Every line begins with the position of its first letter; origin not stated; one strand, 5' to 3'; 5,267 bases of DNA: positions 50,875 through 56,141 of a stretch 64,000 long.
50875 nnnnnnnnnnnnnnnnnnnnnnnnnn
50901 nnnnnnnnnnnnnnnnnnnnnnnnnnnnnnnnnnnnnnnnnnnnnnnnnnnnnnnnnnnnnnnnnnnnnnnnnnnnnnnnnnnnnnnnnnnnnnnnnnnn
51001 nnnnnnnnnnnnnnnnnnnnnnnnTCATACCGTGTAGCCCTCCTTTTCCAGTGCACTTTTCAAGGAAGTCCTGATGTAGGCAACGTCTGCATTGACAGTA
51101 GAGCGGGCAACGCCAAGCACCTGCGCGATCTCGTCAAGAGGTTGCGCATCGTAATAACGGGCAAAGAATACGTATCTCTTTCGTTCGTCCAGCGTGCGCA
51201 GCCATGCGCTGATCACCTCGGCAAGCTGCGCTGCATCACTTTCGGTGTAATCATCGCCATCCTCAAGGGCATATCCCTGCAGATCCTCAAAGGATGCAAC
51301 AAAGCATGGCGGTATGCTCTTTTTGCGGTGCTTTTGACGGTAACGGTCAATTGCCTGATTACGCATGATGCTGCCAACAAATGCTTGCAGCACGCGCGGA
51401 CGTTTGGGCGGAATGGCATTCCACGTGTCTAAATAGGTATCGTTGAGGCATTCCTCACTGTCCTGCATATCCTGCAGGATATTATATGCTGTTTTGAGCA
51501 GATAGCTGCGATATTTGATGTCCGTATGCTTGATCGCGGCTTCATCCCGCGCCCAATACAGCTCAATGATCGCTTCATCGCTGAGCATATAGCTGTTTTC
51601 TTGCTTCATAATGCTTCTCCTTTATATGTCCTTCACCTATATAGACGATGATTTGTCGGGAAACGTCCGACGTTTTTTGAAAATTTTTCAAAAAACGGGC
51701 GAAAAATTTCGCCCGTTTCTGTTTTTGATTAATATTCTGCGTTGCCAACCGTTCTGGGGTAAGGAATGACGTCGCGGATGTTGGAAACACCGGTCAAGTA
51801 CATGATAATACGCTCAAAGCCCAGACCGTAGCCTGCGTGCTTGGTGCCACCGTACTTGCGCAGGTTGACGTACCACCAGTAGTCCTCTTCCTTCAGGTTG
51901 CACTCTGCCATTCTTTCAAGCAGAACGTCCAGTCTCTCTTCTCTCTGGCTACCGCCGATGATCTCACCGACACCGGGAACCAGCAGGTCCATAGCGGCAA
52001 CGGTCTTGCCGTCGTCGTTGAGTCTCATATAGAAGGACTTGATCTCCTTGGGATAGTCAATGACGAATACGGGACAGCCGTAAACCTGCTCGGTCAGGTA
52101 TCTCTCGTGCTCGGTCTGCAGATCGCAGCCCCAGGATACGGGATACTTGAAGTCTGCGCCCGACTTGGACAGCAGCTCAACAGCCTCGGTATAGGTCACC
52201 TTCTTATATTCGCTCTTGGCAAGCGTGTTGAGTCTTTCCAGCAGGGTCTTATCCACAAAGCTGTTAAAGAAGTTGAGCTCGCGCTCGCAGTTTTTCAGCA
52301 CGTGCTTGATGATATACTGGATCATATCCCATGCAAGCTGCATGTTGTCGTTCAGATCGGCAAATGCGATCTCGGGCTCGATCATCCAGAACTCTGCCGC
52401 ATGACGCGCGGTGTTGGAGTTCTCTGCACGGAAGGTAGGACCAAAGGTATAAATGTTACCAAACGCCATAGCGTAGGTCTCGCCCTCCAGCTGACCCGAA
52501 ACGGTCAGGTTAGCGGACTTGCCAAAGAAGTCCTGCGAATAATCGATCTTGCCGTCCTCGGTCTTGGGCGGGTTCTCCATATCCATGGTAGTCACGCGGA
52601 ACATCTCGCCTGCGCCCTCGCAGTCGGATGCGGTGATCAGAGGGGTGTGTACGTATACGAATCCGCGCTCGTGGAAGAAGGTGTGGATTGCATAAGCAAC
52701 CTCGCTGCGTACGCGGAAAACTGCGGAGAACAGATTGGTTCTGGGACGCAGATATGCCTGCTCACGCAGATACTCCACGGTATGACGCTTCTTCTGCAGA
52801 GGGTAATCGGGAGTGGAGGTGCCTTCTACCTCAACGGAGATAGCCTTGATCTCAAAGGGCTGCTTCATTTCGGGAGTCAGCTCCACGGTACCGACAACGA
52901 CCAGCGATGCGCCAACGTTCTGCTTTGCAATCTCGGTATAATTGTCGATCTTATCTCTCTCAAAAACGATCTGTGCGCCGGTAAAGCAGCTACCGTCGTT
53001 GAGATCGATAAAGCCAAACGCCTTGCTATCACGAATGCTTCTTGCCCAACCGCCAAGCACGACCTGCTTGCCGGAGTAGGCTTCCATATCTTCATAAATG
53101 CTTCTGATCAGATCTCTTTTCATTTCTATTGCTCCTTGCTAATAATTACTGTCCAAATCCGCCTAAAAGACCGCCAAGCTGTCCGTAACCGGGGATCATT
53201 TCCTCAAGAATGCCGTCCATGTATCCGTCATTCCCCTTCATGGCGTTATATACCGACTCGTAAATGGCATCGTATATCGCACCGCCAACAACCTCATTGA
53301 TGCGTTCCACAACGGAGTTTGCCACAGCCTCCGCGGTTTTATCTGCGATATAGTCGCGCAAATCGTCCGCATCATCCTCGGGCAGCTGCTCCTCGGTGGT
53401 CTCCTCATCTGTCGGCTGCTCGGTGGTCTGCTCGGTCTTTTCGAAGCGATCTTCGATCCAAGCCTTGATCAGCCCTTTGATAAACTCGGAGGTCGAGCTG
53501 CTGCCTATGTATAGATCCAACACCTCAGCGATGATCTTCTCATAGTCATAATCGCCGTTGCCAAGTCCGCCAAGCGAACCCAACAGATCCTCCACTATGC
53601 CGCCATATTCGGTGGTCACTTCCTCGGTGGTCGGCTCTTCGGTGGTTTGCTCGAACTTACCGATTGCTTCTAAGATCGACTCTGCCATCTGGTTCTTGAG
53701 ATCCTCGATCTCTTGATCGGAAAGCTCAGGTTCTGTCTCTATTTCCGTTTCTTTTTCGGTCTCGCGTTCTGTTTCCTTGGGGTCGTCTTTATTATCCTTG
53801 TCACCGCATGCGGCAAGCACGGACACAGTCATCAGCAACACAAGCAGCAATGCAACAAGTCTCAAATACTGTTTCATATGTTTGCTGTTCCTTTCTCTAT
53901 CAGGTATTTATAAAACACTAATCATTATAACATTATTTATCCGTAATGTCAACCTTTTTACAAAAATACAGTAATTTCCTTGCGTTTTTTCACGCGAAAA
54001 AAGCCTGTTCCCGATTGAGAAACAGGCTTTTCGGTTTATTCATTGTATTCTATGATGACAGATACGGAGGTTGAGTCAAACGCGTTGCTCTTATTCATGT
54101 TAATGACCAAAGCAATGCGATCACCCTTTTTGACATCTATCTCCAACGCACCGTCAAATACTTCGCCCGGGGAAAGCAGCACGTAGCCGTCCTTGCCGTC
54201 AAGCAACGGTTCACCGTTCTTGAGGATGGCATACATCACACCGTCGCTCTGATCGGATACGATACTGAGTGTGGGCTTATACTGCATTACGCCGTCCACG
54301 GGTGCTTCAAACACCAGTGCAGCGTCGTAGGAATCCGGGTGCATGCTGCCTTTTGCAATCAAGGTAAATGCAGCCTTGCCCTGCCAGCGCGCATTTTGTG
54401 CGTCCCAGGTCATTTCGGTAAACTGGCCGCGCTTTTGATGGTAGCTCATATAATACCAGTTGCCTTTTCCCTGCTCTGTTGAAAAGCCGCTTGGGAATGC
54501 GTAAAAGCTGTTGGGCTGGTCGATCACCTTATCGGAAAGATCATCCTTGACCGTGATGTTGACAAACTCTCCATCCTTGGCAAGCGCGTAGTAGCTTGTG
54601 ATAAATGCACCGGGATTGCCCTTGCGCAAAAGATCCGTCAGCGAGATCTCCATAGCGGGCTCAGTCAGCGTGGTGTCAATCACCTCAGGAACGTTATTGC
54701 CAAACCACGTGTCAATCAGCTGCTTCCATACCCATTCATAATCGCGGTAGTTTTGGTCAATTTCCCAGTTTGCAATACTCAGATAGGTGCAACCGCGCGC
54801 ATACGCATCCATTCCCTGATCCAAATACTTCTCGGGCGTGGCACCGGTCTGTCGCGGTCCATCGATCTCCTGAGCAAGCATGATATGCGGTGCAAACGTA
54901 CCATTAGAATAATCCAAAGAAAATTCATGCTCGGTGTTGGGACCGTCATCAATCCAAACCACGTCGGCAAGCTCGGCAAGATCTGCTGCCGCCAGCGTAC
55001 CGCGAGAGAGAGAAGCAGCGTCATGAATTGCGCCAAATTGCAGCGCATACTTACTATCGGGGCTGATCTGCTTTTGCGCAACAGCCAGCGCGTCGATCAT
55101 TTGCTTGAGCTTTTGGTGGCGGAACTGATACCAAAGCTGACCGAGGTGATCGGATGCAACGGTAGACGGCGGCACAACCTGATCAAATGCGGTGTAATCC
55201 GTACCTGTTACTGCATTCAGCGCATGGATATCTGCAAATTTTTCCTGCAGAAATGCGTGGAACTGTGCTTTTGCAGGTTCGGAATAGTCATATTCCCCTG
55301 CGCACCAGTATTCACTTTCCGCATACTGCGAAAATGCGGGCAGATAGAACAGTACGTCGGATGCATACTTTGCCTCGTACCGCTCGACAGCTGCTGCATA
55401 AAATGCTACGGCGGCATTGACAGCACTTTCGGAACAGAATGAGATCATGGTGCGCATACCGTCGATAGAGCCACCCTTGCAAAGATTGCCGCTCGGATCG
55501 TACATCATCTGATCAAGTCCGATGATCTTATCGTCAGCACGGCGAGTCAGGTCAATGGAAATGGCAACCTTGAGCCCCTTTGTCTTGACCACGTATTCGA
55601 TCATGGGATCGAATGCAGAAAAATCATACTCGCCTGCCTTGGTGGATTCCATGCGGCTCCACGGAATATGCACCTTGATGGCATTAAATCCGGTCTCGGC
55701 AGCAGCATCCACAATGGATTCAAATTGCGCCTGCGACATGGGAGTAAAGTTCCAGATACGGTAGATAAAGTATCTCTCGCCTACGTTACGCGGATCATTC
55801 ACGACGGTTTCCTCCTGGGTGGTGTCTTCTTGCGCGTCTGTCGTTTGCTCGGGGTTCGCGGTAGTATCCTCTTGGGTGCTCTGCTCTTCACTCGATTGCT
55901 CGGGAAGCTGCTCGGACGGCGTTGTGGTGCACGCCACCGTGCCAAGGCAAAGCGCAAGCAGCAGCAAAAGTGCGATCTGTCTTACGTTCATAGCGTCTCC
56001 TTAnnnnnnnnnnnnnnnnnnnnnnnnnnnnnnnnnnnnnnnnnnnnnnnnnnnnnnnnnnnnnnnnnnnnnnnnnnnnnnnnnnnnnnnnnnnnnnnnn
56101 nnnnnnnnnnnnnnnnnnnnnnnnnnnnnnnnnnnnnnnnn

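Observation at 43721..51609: Locus architecture: duplicated sigma/anti-sigma-LRR cassettes bracket a four-gene operon of unknown function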

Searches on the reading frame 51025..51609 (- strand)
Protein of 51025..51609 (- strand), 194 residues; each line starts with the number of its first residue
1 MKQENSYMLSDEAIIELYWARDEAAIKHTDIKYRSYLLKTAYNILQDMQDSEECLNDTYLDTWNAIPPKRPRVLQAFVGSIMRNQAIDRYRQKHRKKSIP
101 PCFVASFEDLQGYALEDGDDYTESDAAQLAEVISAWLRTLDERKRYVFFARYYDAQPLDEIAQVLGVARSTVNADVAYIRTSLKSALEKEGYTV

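Call 3: search_protein_families(library=pfam, proteins=[window:51025-51609:-], max_evalue=0.01)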
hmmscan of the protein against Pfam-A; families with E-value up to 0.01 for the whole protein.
window:51025-51609:- (194 aa): 5 families
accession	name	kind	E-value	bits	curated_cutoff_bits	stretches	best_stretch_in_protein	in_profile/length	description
PF04542.20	Sigma70_r2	-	8.6e-09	35.5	24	1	33-95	5-70/71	Sigma-70 region 2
PF04545.22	Sigma70_r4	-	7e-08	32.3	24.1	1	136-173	1-38/50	Sigma-70, region 4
PF08281.18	Sigma70_r4_2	-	2.5e-07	30.7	25.7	1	137-174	8-45/54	Sigma-70, region 4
PF07638.17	Sigma70_ECF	-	8.9e-06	26.2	21.1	1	78-188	79-184/185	ECF sigma factor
PF13384.12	HTH_23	-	0.00056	20.1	24.6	1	140-173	2-35/50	Homeodomain-like domain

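Call 8: search_protein_families(library=ncbifam, proteins=[window:51025-51609:-], max_evalue=0.1)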
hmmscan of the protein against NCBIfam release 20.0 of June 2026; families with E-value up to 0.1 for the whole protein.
window:51025-51609:- (194 aa): 77 families (the best 25 are shown)
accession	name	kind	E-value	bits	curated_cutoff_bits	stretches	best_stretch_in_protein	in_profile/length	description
TIGR02937.1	sigma70-ECF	superfamily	1.3e-18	67.2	42.9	1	33-187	10-165/165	sigma-70 family RNA polymerase sigma factor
NF008888.0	PRK11922.1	equivalog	1.5e-15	57.5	204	1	4-190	10-199/231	RNA polymerase sigma factor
TIGR02983.1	SigE-fam_strep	subfamily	2e-14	53.8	141.55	1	34-189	16-160/162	SigE family RNA polymerase sigma factor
TIGR02985.1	Sig70_bacteroi1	subfamily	4.6e-14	53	126.4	1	32-185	9-160/162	RNA polymerase sigma-70 factor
NF009166.1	PRK12513.1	equivalog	1.6e-13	50.8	206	1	9-190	7-189/193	RNA polymerase sigma factor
NF058625.1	sigma_PG0214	equivalog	7e-12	45.4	130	1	31-190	11-164/170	GFO_1088 family ECF-type sigma factor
NF009168.0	PRK12515.1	subfamily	1.8e-11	43.9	236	1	10-192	8-184/189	RNA polymerase sigma factor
NF009171.0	PRK12518.1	equivalog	2.1e-10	40.7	208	1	4-192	7-189/191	RNA polymerase sigma factor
NF007227.0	PRK09645.1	subfamily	6.8e-10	39.1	202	1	34-193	23-176/177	sigma-70 family RNA polymerase sigma factor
NF005448.0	PRK07037.1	equivalog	9.3e-10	38.3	190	1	21-174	9-158/186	RNA polymerase factor sigma-70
TIGR02959.1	SigZ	equivalog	1.4e-09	38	168.65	1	32-188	3-149/170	RNA polymerase sigma factor SigZ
NF007223.0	PRK09641.1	equivalog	2.1e-09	37.5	209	1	32-189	26-186/187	RNA polymerase sigma factor SigW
TIGR02989.1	Sig-70_gvs1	subfamily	2.8e-09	37.1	124.55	1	33-184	10-155/158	RNA polymerase sigma-70 factor, Rhodopirellula/Verrucomicrobium family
TIGR02954.1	Sig70_famx3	hypoth_equivalog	5e-09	36.1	188.5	1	19-189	11-169/170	RNA polymerase sigma-70 factor, TIGR02954 family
NF009194.0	PRK12542.1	equivalog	1.5e-08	35.1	211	1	33-180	18-163/185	RNA polymerase sigma factor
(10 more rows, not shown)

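Call 39: list_cluster_members(proteins=[P0001, window:51025-51609:-, window:45172-45747:-])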
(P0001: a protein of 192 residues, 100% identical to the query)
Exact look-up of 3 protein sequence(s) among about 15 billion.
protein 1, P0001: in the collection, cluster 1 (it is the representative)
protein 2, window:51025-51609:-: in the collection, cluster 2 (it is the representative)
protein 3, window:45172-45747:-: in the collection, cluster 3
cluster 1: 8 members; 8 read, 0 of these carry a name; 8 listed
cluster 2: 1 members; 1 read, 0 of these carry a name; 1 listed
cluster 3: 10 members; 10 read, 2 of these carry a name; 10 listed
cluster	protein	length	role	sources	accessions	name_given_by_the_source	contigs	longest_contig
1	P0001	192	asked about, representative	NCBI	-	-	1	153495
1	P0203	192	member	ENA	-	-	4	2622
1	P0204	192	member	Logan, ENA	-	-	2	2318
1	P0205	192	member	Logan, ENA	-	-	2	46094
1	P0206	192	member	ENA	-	-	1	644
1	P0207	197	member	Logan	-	-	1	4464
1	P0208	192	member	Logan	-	-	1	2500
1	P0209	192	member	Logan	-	-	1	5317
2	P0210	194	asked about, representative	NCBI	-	-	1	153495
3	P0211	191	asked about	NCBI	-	-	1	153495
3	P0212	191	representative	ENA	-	-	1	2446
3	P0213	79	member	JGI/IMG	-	RNA polymerase sigma factor (sigma-70 family)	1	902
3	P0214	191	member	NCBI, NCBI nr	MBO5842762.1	MAG: sigma-70 family RNA polymerase sigma factor [Clostridia bacterium] | sigma-70 family RNA polymerase sigma factor [Clostridia bacterium]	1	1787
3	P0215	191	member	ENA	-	-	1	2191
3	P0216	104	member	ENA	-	-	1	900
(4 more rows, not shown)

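Call 59: search_protein_families(library=padloc, proteins=[window:51025-51609:-], max_evalue=0.01)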
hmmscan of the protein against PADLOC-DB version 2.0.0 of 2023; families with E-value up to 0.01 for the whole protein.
window:51025-51609:- (194 aa): 0 families

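Call 60: search_protein_families(library=phrogs, proteins=[window:51025-51609:-], max_evalue=0.01)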
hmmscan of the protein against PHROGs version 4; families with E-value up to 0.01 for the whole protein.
window:51025-51609:- (194 aa): 6 families
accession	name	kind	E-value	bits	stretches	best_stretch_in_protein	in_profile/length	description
phrog_1740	-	transcription regulation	2.8e-22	79.9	1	6-191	37-220/567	RNA polymerase sigma factor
phrog_351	-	transcription regulation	3.6e-07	30.2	1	119-192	656-731/928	RNA polymerase sigma factor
phrog_11138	-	unknown function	5.5e-06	27.8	1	107-189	51-141/142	-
phrog_1190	-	transcription regulation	0.00045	21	1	85-189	62-161/167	RNA polymerase sigma factor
phrog_13787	-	unknown function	0.0014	19.8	1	127-188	109-169/172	-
phrog_36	-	transcription regulation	0.0043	17.7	0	131-172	131-172/220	transcriptional regulator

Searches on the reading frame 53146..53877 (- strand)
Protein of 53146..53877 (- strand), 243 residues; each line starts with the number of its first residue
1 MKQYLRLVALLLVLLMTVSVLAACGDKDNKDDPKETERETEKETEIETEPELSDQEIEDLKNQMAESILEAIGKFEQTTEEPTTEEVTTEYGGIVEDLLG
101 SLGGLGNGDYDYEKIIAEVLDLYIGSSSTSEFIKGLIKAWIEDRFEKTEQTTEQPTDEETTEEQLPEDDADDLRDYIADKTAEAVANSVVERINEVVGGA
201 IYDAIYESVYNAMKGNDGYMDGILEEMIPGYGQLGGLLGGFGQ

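Call 55: search_protein_families(library=pfam, proteins=[window:53146-53877:-], max_evalue=1)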
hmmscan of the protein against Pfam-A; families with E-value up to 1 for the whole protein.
window:53146-53877:- (243 aa): 14 families
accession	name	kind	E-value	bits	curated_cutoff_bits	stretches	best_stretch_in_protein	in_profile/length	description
PF09581.16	Spore_III_AF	-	0.0081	16.6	28.3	1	1-86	19-95/185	Stage III sporulation protein AF (Spore_III_AF)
PF07543.17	PGA2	-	0.021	15.3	24.2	0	2-81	14-85/135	Protein trafficking PGA2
PF15330.11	SIT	-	0.05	14.6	27.6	1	7-64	6-62/114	SHP2-interacting transmembrane adaptor protein, SIT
PF13627.12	LptM_cons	-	0.07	13.4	27.3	1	11-25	1-15/23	LPS-assembly lipoprotein LptM, conserved region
PF11658.13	CBP_BcsG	-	0.085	11.8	24.8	1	1-81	109-189/516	Cellulose biosynthesis protein BcsG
PF00349.27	Hexokinase_1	-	0.1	12.8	24.3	0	156-190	86-120/201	Hexokinase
PF16763.10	Spidroin_N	-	0.15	12.5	27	0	45-81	18-53/125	Major ampullate spidroin 1, spider silk protein 1, N-term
PF22373.2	MG491_central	-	0.17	12.6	27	1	173-213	54-95/132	Organelle protein MG491, central domain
PF04054.21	Not1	-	0.2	11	22.7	1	20-130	136-241/372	CCR4-Not complex component, Not1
PF17671.6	DUF5531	-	0.22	11.9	25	0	7-65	26-85/152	Family of unknown function (DUF5531)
PF00034.26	Cytochrom_C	-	0.25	13.1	21.3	0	116-178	30-87/90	Cytochrome c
PF24871.1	Piezo_TM1-24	-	0.36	9.7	28.8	0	11-69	101-160/682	Piezo TM1-24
PF14851.11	FAM176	-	0.51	10.6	31.5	0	10-74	37-97/152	FAM176 family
PF13728.12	TraF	-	0.72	10.1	23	1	146-193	18-65/224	F plasmid transfer operon protein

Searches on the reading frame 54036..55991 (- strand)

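Call 55: search_protein_families(library=pfam, proteins=[window:54036-55991:-], max_evalue=1)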
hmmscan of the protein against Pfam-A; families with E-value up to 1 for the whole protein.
window:54036-55991:- (651 aa): 6 families
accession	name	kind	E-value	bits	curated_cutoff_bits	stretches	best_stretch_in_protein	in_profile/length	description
PF02449.21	Glyco_hydro_42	-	1.7e-12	47.8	21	2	225-314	135-232/376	Beta-galactosidase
PF01373.23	Glyco_hydro_14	-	1.2e-07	31.5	27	2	89-146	17-73/402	Glycosyl hydrolase family 14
PF01301.25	Glyco_hydro_35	-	0.0045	17.1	27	1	85-138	21-75/319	Glycosyl hydrolases family 35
PF12863.12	DUF3821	-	0.032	14.6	23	1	477-520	31-72/204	Domain of unknown function (DUF3821)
PF14851.11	FAM176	-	0.12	12.6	31.5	1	7-64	31-90/152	FAM176 family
PF01456.22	Mucin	-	0.2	12.1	34.7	1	3-59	3-63/143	Mucin-like glycoprotein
